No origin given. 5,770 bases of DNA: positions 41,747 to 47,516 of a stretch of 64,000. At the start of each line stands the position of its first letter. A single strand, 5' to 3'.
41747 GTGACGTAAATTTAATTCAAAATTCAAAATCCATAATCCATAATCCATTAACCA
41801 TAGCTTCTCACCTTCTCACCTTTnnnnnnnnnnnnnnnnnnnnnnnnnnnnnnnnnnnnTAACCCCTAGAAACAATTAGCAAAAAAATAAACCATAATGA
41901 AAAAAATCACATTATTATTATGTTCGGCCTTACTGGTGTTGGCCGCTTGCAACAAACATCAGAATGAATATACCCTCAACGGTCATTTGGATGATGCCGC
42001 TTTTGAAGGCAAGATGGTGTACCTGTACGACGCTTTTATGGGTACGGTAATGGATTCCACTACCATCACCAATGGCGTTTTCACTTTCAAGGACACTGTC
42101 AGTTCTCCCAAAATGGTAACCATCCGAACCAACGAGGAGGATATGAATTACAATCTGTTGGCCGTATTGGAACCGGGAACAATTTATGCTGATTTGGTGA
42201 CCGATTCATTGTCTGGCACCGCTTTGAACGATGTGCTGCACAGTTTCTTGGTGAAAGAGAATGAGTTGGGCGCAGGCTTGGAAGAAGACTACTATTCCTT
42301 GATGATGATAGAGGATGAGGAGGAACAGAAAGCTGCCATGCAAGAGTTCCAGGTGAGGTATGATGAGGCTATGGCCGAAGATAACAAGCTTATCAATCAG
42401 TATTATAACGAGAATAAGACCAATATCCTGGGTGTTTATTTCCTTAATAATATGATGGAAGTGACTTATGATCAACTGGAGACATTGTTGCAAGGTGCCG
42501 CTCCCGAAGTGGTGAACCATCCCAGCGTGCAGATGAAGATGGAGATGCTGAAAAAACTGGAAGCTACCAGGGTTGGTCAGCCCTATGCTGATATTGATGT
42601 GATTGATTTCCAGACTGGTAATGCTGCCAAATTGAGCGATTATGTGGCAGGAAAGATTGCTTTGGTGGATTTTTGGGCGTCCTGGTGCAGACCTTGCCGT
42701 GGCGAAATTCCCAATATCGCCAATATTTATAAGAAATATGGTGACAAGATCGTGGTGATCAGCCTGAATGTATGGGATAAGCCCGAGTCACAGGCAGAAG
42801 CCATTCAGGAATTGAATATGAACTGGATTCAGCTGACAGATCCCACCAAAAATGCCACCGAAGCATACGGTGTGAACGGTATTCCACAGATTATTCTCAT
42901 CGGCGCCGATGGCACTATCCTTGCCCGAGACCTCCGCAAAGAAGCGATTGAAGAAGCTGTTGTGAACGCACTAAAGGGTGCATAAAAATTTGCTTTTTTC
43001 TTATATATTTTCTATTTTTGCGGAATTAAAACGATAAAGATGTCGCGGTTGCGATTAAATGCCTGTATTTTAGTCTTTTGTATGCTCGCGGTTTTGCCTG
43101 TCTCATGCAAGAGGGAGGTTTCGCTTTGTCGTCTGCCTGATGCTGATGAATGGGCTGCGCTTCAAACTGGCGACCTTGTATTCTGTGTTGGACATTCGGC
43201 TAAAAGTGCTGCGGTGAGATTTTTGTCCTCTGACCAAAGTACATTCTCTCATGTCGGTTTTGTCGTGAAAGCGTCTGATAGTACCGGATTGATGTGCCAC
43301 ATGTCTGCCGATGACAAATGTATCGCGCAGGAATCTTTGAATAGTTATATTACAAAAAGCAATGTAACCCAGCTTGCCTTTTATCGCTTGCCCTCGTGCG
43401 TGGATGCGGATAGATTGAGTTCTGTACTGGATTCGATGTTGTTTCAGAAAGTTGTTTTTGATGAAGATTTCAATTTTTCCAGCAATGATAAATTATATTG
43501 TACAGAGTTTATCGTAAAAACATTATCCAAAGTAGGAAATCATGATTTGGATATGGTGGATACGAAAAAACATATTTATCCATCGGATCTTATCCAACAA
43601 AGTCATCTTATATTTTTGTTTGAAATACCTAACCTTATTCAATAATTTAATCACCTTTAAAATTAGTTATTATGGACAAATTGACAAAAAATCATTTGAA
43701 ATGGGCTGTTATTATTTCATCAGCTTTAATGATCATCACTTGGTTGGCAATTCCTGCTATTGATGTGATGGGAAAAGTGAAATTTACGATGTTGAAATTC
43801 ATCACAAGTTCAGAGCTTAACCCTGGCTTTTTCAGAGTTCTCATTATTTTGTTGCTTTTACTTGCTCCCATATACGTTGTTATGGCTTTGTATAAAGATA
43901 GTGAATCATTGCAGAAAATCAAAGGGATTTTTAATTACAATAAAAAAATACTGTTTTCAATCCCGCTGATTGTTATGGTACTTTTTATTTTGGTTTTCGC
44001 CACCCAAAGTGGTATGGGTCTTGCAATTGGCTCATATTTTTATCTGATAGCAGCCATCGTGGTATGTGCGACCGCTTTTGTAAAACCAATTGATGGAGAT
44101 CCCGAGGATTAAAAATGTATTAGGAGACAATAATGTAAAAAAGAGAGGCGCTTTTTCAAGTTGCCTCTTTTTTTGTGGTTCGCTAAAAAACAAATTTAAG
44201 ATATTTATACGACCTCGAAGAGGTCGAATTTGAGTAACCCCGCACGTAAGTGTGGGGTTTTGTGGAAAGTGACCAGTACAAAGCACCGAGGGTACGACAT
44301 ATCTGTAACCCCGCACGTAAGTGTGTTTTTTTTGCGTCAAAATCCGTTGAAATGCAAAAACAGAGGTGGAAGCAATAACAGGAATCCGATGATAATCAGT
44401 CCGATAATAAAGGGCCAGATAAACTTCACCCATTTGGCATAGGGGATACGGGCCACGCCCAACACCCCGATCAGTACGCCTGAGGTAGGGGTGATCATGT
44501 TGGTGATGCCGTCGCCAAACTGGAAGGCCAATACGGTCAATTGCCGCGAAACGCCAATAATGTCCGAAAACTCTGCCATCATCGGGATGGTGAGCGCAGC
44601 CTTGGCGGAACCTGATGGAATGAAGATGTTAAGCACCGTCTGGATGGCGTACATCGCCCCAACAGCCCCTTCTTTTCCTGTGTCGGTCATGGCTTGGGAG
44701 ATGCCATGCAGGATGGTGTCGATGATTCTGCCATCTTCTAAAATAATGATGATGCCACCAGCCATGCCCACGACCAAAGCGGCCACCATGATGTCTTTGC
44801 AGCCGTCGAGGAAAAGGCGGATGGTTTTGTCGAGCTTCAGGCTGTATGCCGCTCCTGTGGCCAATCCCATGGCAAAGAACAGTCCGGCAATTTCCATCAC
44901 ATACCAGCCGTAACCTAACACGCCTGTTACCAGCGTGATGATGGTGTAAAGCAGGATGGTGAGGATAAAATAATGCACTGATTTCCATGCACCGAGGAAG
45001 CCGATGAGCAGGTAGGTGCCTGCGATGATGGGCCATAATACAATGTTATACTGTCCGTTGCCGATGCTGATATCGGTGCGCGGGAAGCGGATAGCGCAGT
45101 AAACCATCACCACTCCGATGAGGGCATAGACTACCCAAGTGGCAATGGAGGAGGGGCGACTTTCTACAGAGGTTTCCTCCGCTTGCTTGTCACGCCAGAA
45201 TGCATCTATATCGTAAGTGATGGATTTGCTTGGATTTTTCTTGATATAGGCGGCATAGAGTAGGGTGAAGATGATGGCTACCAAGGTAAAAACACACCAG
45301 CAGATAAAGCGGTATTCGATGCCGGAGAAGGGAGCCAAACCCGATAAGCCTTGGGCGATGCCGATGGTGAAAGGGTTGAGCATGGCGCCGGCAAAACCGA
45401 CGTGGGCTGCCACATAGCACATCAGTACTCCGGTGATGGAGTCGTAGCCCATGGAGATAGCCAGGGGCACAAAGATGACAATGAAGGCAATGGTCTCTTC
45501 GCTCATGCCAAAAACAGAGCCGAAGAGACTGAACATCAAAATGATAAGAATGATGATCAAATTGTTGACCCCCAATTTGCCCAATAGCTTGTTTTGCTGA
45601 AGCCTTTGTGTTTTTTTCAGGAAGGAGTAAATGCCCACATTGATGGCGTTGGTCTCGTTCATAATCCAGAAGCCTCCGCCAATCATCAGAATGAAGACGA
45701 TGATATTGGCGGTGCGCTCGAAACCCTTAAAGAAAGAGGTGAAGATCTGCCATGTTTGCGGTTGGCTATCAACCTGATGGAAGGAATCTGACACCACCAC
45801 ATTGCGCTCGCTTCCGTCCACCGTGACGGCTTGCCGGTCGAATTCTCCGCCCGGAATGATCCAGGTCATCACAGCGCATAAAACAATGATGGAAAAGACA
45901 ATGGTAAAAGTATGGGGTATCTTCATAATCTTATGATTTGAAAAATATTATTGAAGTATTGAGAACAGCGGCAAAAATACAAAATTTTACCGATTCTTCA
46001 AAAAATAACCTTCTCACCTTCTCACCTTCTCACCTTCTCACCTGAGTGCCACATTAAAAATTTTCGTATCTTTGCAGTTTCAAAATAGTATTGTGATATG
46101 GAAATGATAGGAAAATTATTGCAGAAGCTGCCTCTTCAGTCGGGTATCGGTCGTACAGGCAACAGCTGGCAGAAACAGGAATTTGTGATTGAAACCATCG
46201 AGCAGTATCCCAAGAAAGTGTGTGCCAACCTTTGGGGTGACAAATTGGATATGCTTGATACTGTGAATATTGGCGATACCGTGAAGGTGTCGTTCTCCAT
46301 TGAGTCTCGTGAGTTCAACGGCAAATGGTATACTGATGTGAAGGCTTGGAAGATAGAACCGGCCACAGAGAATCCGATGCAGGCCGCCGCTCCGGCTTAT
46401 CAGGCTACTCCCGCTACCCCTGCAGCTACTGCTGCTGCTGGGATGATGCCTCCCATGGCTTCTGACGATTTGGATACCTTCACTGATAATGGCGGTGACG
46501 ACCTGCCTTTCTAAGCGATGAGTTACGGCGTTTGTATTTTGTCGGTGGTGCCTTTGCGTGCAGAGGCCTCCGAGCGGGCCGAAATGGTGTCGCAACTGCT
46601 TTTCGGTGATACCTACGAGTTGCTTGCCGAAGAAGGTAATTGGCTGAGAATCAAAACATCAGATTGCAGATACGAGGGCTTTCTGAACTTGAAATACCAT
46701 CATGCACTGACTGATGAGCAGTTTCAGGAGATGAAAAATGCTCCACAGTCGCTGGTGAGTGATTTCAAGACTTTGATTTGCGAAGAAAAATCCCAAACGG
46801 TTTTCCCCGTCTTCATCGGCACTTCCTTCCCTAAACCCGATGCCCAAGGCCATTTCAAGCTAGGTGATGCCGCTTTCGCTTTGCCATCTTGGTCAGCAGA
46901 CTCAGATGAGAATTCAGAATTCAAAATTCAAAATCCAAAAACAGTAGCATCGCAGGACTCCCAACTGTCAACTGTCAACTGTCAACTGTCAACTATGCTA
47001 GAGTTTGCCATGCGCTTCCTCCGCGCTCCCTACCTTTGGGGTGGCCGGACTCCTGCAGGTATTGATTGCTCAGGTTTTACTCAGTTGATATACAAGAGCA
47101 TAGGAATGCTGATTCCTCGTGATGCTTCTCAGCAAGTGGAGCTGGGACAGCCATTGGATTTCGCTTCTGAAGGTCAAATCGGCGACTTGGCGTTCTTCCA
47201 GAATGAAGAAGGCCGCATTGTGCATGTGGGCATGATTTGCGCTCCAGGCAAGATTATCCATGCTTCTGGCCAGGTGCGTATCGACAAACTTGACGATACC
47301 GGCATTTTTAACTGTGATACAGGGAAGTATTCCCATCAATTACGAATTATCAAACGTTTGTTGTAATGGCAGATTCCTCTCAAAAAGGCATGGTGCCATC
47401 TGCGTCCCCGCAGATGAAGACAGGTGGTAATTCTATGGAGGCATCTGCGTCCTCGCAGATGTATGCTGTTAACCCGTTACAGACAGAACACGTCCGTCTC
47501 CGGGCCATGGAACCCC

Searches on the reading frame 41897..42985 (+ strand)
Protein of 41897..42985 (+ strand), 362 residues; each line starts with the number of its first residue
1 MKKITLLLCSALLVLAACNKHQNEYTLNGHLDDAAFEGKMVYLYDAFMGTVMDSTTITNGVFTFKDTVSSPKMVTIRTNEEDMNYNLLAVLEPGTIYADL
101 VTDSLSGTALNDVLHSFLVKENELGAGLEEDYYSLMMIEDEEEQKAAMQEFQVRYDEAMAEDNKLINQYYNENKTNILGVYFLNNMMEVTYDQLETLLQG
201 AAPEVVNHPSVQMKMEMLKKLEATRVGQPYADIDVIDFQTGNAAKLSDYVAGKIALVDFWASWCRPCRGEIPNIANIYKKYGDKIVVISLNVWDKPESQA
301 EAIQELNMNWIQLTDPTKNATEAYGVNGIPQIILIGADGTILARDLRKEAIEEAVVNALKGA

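Call 70: search_protein_families(library=pfam, proteins=[window:41897-42985:+], max_evalue=0.001)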
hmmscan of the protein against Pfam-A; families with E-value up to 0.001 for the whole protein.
window:41897-42985:+ (362 aa): 6 families
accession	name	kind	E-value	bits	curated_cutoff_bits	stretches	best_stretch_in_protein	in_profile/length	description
PF00578.27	AhpC-TSA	-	7e-18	65.2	26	1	226-342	1-122/124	AhpC/TSA family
PF08534.16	Redoxin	-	7.9e-17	61.9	26.6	1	239-350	16-137/148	Redoxin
PF13905.12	Thioredoxin_8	-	1.4e-13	51.4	27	1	252-341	1-94/94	Thioredoxin-like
PF14289.11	DUF4369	-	3.2e-13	50.5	25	1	25-113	1-90/91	Domain of unknown function (DUF4369)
PF00085.26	Thioredoxin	-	4.1e-10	40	23.5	1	249-299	13-65/103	Thioredoxin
PF13098.12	Thioredoxin_2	-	2e-08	35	27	1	252-344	5-90/104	Thioredoxin-like domain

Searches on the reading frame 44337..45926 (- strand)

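Call 70: search_protein_families(library=pfam, proteins=[window:44337-45926:-], max_evalue=0.001)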
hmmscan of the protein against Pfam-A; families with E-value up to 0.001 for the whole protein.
window:44337-45926:- (529 aa): 2 families
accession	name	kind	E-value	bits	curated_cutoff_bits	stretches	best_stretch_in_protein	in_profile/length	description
PF03606.21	DcuC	-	9.8e-102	341.3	23.1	2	4-309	2-289/461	C4-dicarboxylate anaerobic carrier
PF03806.19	ABG_transport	-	7.4e-07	28.2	27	1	349-519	306-485/502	AbgT putative transporter family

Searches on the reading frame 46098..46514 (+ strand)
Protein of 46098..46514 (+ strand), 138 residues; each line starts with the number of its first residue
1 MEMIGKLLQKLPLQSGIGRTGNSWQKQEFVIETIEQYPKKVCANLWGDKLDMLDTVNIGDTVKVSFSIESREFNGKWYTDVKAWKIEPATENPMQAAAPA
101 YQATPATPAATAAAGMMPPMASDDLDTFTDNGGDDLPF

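Call 70: search_protein_families(library=pfam, proteins=[window:46098-46514:+], max_evalue=0.001)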
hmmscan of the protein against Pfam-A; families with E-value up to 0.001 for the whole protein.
window:46098-46514:+ (138 aa): 1 family
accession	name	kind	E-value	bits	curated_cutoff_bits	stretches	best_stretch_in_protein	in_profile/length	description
PF11325.14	DUF3127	-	2.1e-32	111.6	27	1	2-87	1-85/85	Domain of unknown function (DUF3127)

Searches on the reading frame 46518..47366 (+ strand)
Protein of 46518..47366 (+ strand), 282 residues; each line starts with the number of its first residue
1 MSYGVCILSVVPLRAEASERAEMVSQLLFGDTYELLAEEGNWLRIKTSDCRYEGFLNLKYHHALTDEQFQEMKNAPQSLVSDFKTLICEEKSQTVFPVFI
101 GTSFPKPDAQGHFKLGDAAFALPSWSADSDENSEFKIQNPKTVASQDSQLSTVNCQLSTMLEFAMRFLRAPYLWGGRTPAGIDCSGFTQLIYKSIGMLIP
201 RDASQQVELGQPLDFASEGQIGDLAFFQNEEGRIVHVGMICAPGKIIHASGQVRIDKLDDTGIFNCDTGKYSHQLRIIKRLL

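Call 70: search_protein_families(library=pfam, proteins=[window:46518-47366:+], max_evalue=0.001)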
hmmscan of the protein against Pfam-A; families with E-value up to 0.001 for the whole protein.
window:46518-47366:+ (282 aa): 3 families
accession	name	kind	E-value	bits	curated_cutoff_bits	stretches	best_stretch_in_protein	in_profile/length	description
PF00877.26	NLPC_P60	-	3.7e-20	72.3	23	1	170-260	2-93/105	NlpC/P60 family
PF08239.17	SH3_3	-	1.8e-06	28.5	27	1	9-54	1-46/54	Bacterial SH3 domain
PF18348.7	SH3_16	-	3.7e-06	27.1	25.8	1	13-57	1-45/49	Bacterial dipeptidyl-peptidase Sh3 domain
